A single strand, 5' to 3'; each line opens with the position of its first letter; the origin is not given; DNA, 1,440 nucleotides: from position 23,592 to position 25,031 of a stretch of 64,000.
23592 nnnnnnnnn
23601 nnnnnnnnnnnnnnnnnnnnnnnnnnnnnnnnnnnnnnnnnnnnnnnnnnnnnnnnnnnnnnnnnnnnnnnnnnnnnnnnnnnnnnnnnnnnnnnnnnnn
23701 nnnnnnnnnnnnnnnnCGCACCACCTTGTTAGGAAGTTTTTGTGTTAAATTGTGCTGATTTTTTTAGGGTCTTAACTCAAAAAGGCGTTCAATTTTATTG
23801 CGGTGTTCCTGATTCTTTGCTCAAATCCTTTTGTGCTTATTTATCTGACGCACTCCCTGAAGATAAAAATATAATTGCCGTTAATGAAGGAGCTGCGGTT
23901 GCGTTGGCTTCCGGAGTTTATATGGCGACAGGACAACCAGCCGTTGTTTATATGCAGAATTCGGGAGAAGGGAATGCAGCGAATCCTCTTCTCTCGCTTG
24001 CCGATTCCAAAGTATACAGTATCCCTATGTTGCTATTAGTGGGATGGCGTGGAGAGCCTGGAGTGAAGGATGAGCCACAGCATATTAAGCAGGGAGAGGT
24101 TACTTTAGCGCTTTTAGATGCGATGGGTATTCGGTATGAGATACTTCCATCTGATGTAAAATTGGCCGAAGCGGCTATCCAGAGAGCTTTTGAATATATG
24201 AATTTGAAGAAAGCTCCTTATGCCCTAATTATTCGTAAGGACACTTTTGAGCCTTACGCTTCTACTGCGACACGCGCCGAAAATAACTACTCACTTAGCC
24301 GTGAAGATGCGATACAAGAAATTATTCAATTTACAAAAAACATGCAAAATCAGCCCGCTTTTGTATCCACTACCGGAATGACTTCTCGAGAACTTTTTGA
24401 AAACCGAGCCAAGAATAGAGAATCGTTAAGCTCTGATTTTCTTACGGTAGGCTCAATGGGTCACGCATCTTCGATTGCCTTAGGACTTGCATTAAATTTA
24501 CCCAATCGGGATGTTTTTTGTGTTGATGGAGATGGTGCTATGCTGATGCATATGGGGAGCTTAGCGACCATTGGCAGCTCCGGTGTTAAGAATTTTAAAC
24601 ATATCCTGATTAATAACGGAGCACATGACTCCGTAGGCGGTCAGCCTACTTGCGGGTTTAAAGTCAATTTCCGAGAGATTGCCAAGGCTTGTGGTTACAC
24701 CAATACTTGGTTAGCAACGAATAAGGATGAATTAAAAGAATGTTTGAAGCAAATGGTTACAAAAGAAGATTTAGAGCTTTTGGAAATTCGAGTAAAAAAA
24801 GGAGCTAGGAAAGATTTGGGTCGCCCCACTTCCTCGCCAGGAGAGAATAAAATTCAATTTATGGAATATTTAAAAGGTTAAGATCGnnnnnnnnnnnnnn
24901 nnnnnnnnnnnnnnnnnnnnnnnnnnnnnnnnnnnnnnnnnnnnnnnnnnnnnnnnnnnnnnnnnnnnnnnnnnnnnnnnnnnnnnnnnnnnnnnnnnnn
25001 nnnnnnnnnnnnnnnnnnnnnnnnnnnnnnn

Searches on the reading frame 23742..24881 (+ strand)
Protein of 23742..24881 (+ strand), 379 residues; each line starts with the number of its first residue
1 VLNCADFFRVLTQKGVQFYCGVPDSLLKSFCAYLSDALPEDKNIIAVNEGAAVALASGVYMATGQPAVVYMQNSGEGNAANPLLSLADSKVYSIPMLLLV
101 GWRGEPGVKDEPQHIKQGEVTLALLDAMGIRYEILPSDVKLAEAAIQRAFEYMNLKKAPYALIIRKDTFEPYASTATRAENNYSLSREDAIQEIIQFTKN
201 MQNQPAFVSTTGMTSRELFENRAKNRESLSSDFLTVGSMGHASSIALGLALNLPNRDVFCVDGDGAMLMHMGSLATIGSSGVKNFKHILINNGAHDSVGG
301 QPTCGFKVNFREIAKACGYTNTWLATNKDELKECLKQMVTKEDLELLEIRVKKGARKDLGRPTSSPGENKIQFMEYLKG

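Call 3: search_protein_families(library=pfam, proteins=[window:23742-24881:+], max_evalue=0.01)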
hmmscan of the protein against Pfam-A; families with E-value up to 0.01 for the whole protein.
window:23742-24881:+ (379 aa): 2 families
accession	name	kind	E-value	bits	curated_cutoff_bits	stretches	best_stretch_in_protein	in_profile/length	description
PF02775.26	TPP_enzyme_C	-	1.4e-19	70.8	21.9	1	225-347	18-149/151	Thiamine pyrophosphate enzyme, C-terminal TPP binding domain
PF02776.23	TPP_enzyme_N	-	2.7e-18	66.3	26.8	1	7-119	7-113/119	Thiamine pyrophosphate enzyme, N-terminal TPP binding domain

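Call 4: search_protein_families(library=ncbifam, proteins=[window:23742-24881:+], max_evalue=0.01)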
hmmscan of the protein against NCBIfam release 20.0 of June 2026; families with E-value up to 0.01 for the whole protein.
window:23742-24881:+ (379 aa): 48 families (the best 25 are shown)
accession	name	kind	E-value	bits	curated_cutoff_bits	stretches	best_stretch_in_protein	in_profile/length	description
TIGR03297.1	Ppyr-DeCO2ase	equivalog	5.1e-148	492.9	312.5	1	15-377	1-360/360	phosphonopyruvate decarboxylase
TIGR03846.1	sulfopy_beta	equivalog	9.3e-35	120.2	221.5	1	187-357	1-162/182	sulfopyruvate decarboxylase subunit beta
NF004813.0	PRK06163.1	equivalog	3.4e-25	88.9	240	1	177-375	5-194/202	hypothetical protein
TIGR03845.1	sulfopyru_alph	equivalog_domain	1.1e-22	80.7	147.95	1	8-167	5-158/160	sulfopyruvate decarboxylase subunit alpha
NF006016.1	PRK08155.1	equivalog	3.4e-18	65.4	870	2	235-349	407-530/554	acetolactate synthase large subunit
TIGR00118.1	acolac_lg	equivalog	3.8e-16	58.7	538.35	2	185-354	361-537/557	biosynthetic-type acetolactate synthase large subunit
NF005651.0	PRK07418.1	subfamily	4e-14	51.7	942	1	223-373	423-578/617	acetolactate synthase large subunit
NF006524.0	PRK08978.1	equivalog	1.2e-12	47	738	2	235-352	399-525/548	acetolactate synthase 2 catalytic subunit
NF006052.0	PRK08199.1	subfamily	1.2e-12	46.9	539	1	235-352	413-538/559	thiamine pyrophosphate protein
NF005485.1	PRK07092.1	equivalog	1.7e-11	43.6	493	2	191-353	350-520/523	benzoylformate decarboxylase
NF005058.0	PRK06466.1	equivalog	2.5e-11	42.7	951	2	192-295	377-480/574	acetolactate synthase 3 large subunit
NF005860.0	PRK07789.1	equivalog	2.9e-11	42.4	881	2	212-297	428-509/615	acetolactate synthase large subunit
NF004710.0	PRK06048.1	equivalog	3.9e-11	42.1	976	2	223-298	402-474/561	acetolactate synthase large subunit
NF006525.0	PRK08979.1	equivalog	1.5e-10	40.1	1084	2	9-101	12-101/572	acetolactate synthase 3 large subunit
NF005228.0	PRK06725.1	equivalog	2.7e-10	39.1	991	2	191-293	376-478/571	acetolactate synthase large subunit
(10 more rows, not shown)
